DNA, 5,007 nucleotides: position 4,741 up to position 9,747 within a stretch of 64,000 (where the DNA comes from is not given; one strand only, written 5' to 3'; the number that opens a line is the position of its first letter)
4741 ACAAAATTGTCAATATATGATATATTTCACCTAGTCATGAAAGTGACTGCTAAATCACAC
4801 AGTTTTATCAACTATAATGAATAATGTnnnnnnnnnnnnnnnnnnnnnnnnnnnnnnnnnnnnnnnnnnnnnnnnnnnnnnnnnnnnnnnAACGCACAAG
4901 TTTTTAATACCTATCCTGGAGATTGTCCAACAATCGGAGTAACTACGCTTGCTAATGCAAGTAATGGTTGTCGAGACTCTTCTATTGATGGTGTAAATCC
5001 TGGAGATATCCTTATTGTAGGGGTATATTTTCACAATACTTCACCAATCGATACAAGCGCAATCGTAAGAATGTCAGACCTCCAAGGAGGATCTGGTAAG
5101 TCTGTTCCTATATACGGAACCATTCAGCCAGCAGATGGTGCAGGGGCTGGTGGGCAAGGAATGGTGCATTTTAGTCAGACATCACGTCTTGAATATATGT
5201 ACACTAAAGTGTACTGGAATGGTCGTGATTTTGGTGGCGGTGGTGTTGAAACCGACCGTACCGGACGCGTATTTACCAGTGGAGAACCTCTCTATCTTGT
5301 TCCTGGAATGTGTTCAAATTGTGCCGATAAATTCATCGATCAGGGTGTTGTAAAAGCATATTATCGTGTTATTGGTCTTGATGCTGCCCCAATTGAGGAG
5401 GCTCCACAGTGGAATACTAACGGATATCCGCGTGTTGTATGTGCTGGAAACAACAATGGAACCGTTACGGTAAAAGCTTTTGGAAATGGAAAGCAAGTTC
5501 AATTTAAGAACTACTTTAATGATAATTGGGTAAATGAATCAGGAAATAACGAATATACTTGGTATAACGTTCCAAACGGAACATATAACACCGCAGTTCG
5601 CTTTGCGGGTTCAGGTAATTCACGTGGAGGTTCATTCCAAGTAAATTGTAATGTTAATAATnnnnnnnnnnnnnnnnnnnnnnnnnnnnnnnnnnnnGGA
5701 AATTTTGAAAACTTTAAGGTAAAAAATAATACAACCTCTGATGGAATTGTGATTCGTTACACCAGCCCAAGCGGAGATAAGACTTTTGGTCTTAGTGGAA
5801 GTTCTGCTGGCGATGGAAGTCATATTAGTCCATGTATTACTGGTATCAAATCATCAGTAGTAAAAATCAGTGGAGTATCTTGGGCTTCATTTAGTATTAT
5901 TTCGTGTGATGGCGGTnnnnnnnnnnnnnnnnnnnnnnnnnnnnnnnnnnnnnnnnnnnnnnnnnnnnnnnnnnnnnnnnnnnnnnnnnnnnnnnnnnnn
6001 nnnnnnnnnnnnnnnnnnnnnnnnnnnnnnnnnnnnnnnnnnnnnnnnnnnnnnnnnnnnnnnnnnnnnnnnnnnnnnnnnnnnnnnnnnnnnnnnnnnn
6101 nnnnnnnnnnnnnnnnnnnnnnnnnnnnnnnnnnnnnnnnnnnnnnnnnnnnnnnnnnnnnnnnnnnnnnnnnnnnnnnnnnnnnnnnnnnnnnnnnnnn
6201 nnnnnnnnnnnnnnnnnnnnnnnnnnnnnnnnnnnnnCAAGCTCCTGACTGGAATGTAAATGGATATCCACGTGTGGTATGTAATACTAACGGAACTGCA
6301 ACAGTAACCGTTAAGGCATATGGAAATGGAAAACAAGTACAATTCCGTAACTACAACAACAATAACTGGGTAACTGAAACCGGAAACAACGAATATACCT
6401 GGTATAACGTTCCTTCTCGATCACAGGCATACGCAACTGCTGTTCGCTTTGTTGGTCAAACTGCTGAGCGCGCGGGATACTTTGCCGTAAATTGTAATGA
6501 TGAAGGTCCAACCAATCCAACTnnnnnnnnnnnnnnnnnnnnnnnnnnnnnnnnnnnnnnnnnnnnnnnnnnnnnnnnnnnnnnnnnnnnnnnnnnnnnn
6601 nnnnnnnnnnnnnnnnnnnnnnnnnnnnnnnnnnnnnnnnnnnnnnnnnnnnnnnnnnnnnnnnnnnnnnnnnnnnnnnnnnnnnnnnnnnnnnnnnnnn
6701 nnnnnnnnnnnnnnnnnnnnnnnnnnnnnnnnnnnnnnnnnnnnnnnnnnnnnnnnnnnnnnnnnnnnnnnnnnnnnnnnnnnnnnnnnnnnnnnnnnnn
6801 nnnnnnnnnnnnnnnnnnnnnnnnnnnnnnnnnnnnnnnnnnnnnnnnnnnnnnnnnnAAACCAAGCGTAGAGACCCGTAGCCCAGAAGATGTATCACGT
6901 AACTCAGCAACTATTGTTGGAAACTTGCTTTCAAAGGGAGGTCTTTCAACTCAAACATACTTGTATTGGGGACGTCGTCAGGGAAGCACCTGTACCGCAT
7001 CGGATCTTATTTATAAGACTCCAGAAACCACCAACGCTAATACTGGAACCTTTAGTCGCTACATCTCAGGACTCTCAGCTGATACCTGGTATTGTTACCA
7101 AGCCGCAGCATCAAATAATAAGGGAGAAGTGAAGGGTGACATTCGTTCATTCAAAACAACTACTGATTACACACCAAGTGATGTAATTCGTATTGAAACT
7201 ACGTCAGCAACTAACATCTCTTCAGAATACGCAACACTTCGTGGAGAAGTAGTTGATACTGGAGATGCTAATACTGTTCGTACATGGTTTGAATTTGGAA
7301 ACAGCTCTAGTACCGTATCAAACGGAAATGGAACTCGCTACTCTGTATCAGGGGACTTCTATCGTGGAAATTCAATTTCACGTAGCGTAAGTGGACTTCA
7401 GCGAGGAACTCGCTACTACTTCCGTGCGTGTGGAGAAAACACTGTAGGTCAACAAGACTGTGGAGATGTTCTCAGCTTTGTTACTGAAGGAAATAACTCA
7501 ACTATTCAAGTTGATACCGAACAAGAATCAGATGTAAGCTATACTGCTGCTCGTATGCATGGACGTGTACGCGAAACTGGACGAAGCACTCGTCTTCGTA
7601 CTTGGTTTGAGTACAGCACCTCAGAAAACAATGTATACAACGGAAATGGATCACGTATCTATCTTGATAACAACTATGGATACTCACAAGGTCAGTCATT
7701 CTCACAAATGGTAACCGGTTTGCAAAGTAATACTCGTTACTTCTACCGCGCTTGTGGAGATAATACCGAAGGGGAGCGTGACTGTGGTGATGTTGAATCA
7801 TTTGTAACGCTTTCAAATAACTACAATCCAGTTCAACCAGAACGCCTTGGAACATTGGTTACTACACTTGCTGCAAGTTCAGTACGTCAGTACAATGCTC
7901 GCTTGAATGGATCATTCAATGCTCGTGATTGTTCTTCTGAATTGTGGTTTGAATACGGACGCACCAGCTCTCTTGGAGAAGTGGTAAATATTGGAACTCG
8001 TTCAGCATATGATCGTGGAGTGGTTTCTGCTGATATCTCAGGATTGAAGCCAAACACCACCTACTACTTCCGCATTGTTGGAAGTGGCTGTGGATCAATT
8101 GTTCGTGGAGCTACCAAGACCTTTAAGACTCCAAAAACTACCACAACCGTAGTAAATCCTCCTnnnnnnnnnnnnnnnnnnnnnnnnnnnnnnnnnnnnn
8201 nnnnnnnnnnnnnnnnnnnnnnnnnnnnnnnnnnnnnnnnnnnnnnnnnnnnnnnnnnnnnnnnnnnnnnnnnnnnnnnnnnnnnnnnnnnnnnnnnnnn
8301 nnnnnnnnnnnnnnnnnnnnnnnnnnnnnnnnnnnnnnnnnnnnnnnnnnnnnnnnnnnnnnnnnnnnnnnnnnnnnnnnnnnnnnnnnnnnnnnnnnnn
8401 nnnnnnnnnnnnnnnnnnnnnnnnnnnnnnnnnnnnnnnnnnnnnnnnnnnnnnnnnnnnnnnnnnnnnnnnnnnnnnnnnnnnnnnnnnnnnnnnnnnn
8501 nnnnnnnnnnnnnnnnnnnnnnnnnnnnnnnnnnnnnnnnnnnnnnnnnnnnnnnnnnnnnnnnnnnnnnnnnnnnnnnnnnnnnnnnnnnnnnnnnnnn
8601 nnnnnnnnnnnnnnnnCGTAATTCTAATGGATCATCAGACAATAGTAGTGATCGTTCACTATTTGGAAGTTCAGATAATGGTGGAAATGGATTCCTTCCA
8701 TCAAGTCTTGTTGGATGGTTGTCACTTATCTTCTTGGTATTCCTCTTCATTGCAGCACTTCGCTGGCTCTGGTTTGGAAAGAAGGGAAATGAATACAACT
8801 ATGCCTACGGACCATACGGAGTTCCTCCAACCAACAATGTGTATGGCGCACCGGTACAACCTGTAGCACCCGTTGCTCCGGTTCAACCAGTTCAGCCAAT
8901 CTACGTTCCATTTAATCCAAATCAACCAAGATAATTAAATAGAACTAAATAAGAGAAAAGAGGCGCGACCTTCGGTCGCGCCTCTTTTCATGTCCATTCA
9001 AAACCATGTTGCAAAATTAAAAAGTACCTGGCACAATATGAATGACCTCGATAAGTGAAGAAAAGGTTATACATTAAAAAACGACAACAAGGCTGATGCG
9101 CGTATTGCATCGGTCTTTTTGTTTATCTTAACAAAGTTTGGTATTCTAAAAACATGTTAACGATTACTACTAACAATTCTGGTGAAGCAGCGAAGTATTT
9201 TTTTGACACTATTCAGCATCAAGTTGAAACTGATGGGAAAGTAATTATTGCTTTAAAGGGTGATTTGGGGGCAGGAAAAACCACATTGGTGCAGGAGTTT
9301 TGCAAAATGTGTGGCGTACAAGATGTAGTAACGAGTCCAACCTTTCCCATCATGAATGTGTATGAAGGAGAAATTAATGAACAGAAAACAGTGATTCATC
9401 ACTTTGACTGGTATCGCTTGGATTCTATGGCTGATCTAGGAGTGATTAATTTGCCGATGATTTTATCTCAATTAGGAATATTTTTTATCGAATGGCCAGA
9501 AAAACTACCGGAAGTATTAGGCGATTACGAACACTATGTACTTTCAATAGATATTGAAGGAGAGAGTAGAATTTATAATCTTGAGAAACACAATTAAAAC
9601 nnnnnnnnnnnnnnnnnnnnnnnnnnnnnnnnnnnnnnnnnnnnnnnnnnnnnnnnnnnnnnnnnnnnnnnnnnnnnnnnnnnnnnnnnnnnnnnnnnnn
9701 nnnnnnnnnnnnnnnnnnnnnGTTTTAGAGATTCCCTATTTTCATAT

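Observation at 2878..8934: Adhesin-like surface locus: secreted Q/N-rich protein plus a 1368-aa modular giant surface protein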

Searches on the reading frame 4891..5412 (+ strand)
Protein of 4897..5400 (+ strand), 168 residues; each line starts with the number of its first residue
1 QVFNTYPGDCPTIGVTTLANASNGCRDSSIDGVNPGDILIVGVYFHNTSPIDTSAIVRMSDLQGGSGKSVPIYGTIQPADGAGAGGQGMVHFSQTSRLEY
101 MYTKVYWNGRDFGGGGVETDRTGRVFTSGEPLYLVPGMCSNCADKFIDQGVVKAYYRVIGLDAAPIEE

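Call 24: search_protein_families(library=pfam, proteins=[window:4897-5400:+], max_evalue=10)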
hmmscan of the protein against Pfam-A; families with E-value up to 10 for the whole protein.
seq(168 aa): 1 family
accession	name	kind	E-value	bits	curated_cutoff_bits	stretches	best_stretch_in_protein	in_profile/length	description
PF17121.11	zf-C3HC4_5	-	0.27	11.6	27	1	138-150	29-41/51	Zinc finger, C3HC4 type (RING finger)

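Call 55: find_homologous_proteins(query=A3, max_evalue=0.001)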
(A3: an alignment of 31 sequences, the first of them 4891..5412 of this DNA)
Query A3 (31 sequences) (174 aa, profile of the alignment): 16 proteins with E <= 0.001 among 2884 candidates.
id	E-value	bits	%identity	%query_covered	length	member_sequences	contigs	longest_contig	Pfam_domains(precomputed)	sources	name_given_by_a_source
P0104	4.9e-55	204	31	48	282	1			-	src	-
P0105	8.2e-49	183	38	27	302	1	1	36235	-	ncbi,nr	ncbi:MAG: hypothetical protein EOM85_01180, partial [Candidatus Moranbacteria bacterium]|nr:hypothet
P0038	5.1e-48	181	30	25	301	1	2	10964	-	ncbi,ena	-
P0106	5.0e-46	174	39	29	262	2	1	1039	-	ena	-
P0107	1.8e-44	169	33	28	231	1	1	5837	-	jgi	jgi:uncharacterized repeat protein (TIGR01451 family)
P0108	1.6e-38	150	26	37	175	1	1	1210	-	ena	-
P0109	1.8e-38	150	33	28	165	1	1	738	-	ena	-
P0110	1.2e-34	137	27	56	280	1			-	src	-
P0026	6.0e-30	122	32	55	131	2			-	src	-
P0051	3.5e-25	107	36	35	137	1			-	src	-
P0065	1.2e-24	105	37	26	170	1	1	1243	-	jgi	jgi:hypothetical protein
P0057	2.7e-24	104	36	49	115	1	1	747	-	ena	-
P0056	2.5e-20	91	44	27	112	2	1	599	-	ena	-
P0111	4.3e-17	80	24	52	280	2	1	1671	-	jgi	jgi:hypothetical protein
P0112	5.0e-16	77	30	43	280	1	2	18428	-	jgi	jgi:hypothetical protein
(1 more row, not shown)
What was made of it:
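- Tried and rejected: Word-indexed search with the tip alignment (call 55).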

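Call 63: predict_structure(alignment_id=A4)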
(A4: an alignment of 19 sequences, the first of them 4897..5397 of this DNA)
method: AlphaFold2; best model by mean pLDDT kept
length: 167 residues; sequences in the alignment: 19
mean_pLDDT: 88.5   pTM: 0.85
mean pLDDT of the five models: 88.5, 88.0, 87.7, 85.1, 84.8
residues with pLDDT >= 90: 114; 70-90: 39; 50-70: 10; < 50: 4
segments of 3 or more residues with pLDDT < 50: none
pLDDT, mean of each block of 10 residues (from residue 1): 89 93 81 96 93 95 89 95 94 96 83 70 94 89 78 95 67
secondary structure, 60 per line:
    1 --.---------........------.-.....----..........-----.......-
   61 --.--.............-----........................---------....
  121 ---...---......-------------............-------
elements in order: E13-17 E29-33 E38-47 E53-59 E66-78 E84-107 E117-120 E130-135 E149-160
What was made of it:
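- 4897..5397 (+): N-terminal tip domain (aa 24-190). It defines the family and is hypervariable. AF2 model: pLDDT 88.5, pTM 0.85, all-beta (call 63).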

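Call 68: fold_search(model_id=the predicted structure, library=pdb)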
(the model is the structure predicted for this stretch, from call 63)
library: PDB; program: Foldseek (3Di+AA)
matches with E <= 10: 1180; with E <= 0.001: 0
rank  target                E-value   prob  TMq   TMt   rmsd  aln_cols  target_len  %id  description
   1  9qj4_B                1.9e-02  0.47  0.30  0.17  23.6       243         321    8  Structure of the Complement classical and lectin pathway proconvertase, C4b2 (released 2025-12-24)
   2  7ad7_A                2.0e-02  0.66  0.27  0.07  21.0       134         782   13  Crystal structure of human complement C5 in complex with the K8 bovine knob domain peptide. (released 2021-03-10)
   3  8ayh_A                3.1e-02  0.38  0.25  0.07  20.3       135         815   13  Structure of Complement C5 in Complex with small molecule inhibitor and CVF (released 2022-12-21)
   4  4kkp_B                4.3e-02  0.23  0.27  0.20  22.0       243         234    4  Crystal structure of Vibrio cholerae RbmA (crystal form 2) (released 2013-05-22)
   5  9ijj_P                4.5e-02  0.47  0.33  0.11  25.6       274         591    7  In situ structure of the central apparatus in mouse sperm axoneme. (released 2025-06-04)
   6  1ggu_B                5.9e-02  0.33  0.30  0.08  22.5       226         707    5  HUMAN FACTOR XIII WITH CALCIUM BOUND IN THE ION SITE (released 1999-09-16)
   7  5hcc_A                6.3e-02  0.47  0.27  0.06  20.4       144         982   12  Ternary complex of human Complement C5 with Ornithodoros moubata OmCI and Dermacentor andersoni RaCI3. (released 2016-03-30)
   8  9ijj_O                6.3e-02  0.38  0.33  0.05  25.2       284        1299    5  In situ structure of the central apparatus in mouse sperm axoneme. (released 2025-06-04)
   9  7op0_A                7.4e-02  0.25  0.24  0.06  20.2       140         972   14  Crystal structure of complement C5 in complex with chemically synthesized K92 knob domain. (released 2022-04-06)
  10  6rqj_A                7.8e-02  0.44  0.29  0.06  20.0       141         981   11  Structure of human complement C5 complexed with tick inhibitors OmCI, RaCI1 and CirpT1 (released 2020-01-08)
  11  9fx2                  7.8e-02  0.38  0.26  0.05  18.0       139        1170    7  Structure of methylamine activated CD109 (released 2025-03-19)
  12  5hcd_A                8.2e-02  0.38  0.27  0.06  20.5       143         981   12  Ternary complex of human Complement C5 with Ornithodoros moubata OmCI and Rhipicephalus microplus RaCI2 (released 2016-03-30)
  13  7ad6_A                8.7e-02  0.41  0.27  0.06  20.3       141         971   13  Crystal structure of human complement C5 in complex with the K92 bovine knob domain peptide. (released 2021-03-10)
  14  3cu7_B                9.7e-02  0.54  0.30  0.04  19.9       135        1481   10  Human Complement Component 5 (released 2008-06-10)
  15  7sqc_2A               9.7e-02  0.38  0.32  0.08  22.1       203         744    5  Ciliary C1 central pair apparatus isolated from Chlamydomonas reinhardtii (released 2022-04-13)
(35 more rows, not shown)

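Call 94: fold_search(model_id=the predicted structure, library=viral)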
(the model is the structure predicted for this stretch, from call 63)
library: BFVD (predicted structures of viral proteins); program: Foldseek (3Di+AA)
matches with E <= 10: 824; with E <= 0.001: 0
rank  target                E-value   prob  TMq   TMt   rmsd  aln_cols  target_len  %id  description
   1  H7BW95                2.4e-02  0.30  0.25  0.10  23.6       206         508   11  (no name in the UniProt tables at hand)
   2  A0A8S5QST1            4.0e-02  0.51  0.35  0.12  23.9       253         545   10  Uncharacterized protein [Podoviridae sp. ctKS020]
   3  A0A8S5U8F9            4.7e-02  0.12  0.20  0.11  23.0       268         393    7  Clumping factor [Siphoviridae sp. ct9j27]
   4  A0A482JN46            6.1e-02  0.51  0.30  0.10   8.8       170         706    9  Minor tail protein [Gordonia phage BrutonGaster]
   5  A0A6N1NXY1            6.5e-02  0.21  0.30  0.06  24.9       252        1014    9  DUF11 domain-containing protein [Tupanvirus soda lake]
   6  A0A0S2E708            6.8e-02  0.12  0.17  0.07  19.2       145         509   10  Uncharacterized protein [White spot syndrome virus]
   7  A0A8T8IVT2            7.2e-02  0.69  0.29  0.24   9.3       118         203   13  (no name in the UniProt tables at hand)
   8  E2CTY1                9.0e-02  0.21  0.23  0.12  11.0       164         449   12  ORF36L [Turbot reddish body iridovirus]
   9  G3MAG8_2              9.0e-02  0.21  0.29  0.07  25.7       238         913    5  Gp427 [Bacillus phage G]
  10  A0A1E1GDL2            9.0e-02  0.08  0.18  0.12  22.1       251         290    6  (no name in the UniProt tables at hand)
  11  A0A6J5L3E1            9.5e-02  0.14  0.25  0.11  30.0       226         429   10  Fibronectin type III [uncultured Caudovirales phage]
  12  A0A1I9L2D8            9.5e-02  0.07  0.19  0.08  32.5       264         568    8  Hemagglutinin-like protein [Xanthomonas phage XAJ2]
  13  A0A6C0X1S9            1.1e-01  0.06  0.15  0.12  15.6       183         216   12  Uncharacterized protein [Apple barna-like virus 1]
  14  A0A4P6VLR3            1.1e-01  0.28  0.26  0.29  13.1       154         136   16  Uncharacterized protein [Mimivirus LCMiAC02]
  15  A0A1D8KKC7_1          1.1e-01  0.28  0.23  0.05   9.8       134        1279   13  Uncharacterized protein [Synechococcus phage S-CAM3]
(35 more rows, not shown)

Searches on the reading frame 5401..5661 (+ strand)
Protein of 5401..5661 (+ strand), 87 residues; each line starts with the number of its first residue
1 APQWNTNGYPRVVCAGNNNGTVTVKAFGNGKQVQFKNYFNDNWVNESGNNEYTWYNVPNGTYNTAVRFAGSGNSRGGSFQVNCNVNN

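Call 24: search_protein_families(library=pfam, proteins=[window:5401-5661:+], max_evalue=10)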
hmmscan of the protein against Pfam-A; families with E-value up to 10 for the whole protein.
seq(87 aa): 6 families
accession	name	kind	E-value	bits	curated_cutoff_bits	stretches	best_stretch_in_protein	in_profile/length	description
PF16640.11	Big_3_5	-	0.00086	20.3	35.5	1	21-85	17-87/88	Bacterial Ig-like domain (group 3)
PF07495.19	Y_Y_Y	-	0.00092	19.5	26.6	1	35-63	12-41/65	Y_Y_Y domain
PF13573.12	SprB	-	0.0086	16.1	28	1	12-28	7-23/37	SprB repeat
PF11008.14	DUF2846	-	0.012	16.1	34.3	1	38-68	27-57/92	Protein of unknown function (DUF2846)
PF23374.1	Fn3_arc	-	0.048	14.2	28.9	1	21-67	24-70/78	Archaeal fibronectin-III type-like domain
PF09096.16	Phage-tail_2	-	0.11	13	25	1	7-52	103-149/173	Baseplate structural protein, domain 2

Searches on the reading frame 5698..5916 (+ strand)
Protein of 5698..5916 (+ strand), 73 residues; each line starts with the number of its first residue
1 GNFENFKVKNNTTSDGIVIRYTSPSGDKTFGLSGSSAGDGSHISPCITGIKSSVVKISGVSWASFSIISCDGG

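Call 24: search_protein_families(library=pfam, proteins=[window:5698-5916:+], max_evalue=10)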
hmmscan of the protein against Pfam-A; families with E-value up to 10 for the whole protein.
seq(73 aa): 0 families
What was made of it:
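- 5698..5955 (+): Module B (aa 291-376), unrelated to A. It is flanked by PNPDPDP-coding 21-nt direct repeats at 5663 and 5921. No Pfam hit (call 24).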

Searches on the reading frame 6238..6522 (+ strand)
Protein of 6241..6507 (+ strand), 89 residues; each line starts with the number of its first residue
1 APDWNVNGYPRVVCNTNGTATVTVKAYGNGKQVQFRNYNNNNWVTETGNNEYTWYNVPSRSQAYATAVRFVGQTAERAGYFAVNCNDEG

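Call 24: search_protein_families(library=pfam, proteins=[window:6241-6507:+], max_evalue=10)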
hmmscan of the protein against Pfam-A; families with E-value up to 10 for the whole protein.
seq(89 aa): 0 families

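Call 81: predict_structure(alignment_id=A7)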
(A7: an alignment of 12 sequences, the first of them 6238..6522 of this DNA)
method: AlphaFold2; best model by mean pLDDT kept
length: 95 residues; sequences in the alignment: 12
mean_pLDDT: 90.8   pTM: 0.79
mean pLDDT of the five models: 90.8, 90.7, 90.5, 90.4, 90.2
residues with pLDDT >= 90: 77; 70-90: 10; 50-70: 3; < 50: 5
segments of 3 or more residues with pLDDT < 50: 91-95
pLDDT, mean of each block of 10 residues (from residue 1): 95 92 96 96 94 95 95 97 78 48
secondary structure, 60 per line:
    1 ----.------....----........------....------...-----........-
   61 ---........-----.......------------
elements in order: E12-15 E20-27 E34-37 E44-46 E52-59 E64-71 E77-83
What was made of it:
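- Confident all-beta AF2 models of the tip (pLDDT 88.5) and the A module (pLDDT 90.8) (calls 63, 81). All modelled parts are beta-sandwiches (calls 63, 81).
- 5956..6522 (+): Modules A2 (aa 377-470) and A3 (aa 471-565). A3 model: pLDDT 90.8, seven-stranded beta-sandwich (call 81).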

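Call 85: fold_search(model_id=the predicted structure, library=pdb)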
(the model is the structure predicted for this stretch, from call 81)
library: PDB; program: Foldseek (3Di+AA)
matches with E <= 10: 1367; with E <= 0.001: 0
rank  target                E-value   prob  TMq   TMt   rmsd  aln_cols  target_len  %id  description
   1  7y8i_B                3.0e-02  0.99  0.50  0.54   4.2        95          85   13  Crystal structure of sDscam FNIII3 domain, isoform alpha7 (released 2023-05-24)
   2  7y8i_C                4.7e-02  0.80  0.35  0.37   6.9        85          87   15  Crystal structure of sDscam FNIII3 domain, isoform alpha7 (released 2023-05-24)
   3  1f6a_A                5.0e-02  1.00  0.56  0.35   3.8        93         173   19  Structure of the human ige-fc bound to its high affinity receptor fc(epsilon)ri(alpha) (released 2000-07-20)
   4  4h25_E                6.2e-02  0.75  0.36  0.23   6.5        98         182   12  TCR interaction with peptide mimics of nickel offers structure insights to nickel contact allergy (released 2013-10-16)
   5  9npl_B                6.2e-02  0.75  0.34  0.08   5.9        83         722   10  Crystal structure of the inactive conformation of a glycoside hydrolase (CapGH2b - E553Q Mutant) from the GH2 family i (released 2025-11-12)
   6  7kv6_AAA              6.9e-02  0.99  0.55  0.24   4.3        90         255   19  Surface glycan-binding protein B from Bacteroides fluxus in complex with mixed-linkage glucotriose (released 2021-02-17)
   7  7jgu                  6.9e-02  0.98  0.52  0.54   4.9        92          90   13  Structure of FN3tt mut (released 2021-07-21)
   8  8v2c_C                6.9e-02  0.94  0.48  0.29   4.6        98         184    9  Cryo-EM structure of mouse type II OSM receptor complex: model for assembly core region (released 2024-11-20)
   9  1gc1_C                6.9e-02  0.89  0.43  0.27   5.1        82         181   12  HIV-1 GP120 CORE COMPLEXED WITH CD4 AND A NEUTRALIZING HUMAN ANTIBODY (released 1998-07-08)
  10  2yux_MODEL_1_A        6.9e-02  0.84  0.43  0.37   5.0       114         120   12  Solution Structure of 3rd Fibronectin type three Domain of slow type Myosin-Binding Protein C (released 2008-04-08)
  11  9npl_E                7.7e-02  0.60  0.34  0.08   5.8        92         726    9  Crystal structure of the inactive conformation of a glycoside hydrolase (CapGH2b - E553Q Mutant) from the GH2 family i (released 2025-11-12)
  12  9bhx                  8.2e-02  0.97  0.50  0.06   4.9        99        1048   12  Structure of the extracellular domain of Protein Sevenless (released 2025-01-22)
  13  4e5x_G                8.2e-02  0.92  0.44  0.42   4.9        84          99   11  Crystal structure of a complex between the human adenovirus type 2 E3-19K protein and MHC class I molecule HLA-A2/Tax (released 2012-10-10)
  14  7z0l_A                8.2e-02  0.72  0.37  0.17   6.2       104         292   10  IL-27 signalling complex (released 2022-07-27)
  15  9npl_A                8.6e-02  0.72  0.34  0.08   5.9        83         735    7  Crystal structure of the inactive conformation of a glycoside hydrolase (CapGH2b - E553Q Mutant) from the GH2 family i (released 2025-11-12)
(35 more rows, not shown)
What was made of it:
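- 5956..6522 (+): Best PDB neighbours are Fn3 and Ig domains with TM 0.50-0.56 and E>=0.03 (call 85).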

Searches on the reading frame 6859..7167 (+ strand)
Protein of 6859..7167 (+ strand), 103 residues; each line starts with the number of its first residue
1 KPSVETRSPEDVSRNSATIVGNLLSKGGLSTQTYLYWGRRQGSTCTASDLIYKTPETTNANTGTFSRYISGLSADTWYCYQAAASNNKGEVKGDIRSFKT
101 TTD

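Call 24: search_protein_families(library=pfam, proteins=[window:6859-7167:+], max_evalue=10)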
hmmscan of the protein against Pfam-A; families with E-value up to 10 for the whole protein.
seq(103 aa): 3 families
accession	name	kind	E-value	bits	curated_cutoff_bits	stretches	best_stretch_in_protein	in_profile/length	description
PF16656.11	Pur_ac_phosph_N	-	0.0042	18.1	30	1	36-100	31-93/93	Purple acid Phosphatase, N-terminal domain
PF16655.11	PhoD_N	-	0.054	14.5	30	1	54-96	48-89/90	PhoD-like phosphatase, N-terminal domain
PF25059.1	FN3_DSCAM-DSCAML_C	-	0.083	13.7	39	1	64-102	44-81/89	DSCAM/DSCAML C-terminal Fn3-like domain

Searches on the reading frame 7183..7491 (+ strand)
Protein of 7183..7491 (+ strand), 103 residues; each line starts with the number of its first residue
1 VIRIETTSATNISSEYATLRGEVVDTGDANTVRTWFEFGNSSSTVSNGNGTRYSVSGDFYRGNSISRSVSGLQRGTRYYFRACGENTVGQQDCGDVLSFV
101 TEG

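Call 24: search_protein_families(library=pfam, proteins=[window:7183-7491:+], max_evalue=10)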
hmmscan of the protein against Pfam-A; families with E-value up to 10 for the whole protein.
seq(103 aa): 2 families
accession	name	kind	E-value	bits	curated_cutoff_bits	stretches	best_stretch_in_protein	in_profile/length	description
PF16656.11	Pur_ac_phosph_N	-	5e-05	24.2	30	1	31-101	25-93/93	Purple acid Phosphatase, N-terminal domain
PF00960.24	Neocarzinostat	-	0.022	15.2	25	1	55-94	5-44/110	Neocarzinostatin family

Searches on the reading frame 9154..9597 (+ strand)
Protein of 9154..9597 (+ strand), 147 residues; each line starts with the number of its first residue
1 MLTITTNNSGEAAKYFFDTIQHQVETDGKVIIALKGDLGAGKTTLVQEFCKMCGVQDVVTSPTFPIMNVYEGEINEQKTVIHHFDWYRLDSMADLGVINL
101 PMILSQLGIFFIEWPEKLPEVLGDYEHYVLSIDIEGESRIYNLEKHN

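Call 3: search_protein_families(library=pfam, proteins=[window:9154-9597:+], max_evalue=0.1)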
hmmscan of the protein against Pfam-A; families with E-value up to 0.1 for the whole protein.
window:9154-9597:+ (147 aa): 6 families
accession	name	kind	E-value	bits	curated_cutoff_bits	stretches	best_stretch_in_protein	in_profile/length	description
PF02367.23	TsaE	-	3.6e-29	101.7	26.6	1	18-136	12-120/128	Threonylcarbamoyl adenosine biosynthesis protein TsaE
PF02492.25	cobW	-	0.024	14.6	20.7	1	31-51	2-22/180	CobW/HypB/UreG, nucleotide-binding domain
PF13555.12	AAA_29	-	0.038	14.2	27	1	17-46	12-39/61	P-loop containing region of AAA domain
PF05729.18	NACHT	-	0.059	13.6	26.7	1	32-51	3-22/167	NACHT domain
PF00931.28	NB-ARC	-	0.069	12.8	23.5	0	23-51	12-40/248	NB-ARC domain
PF13401.12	AAA_22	-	0.096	13.4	27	0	28-53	4-29/130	AAA domain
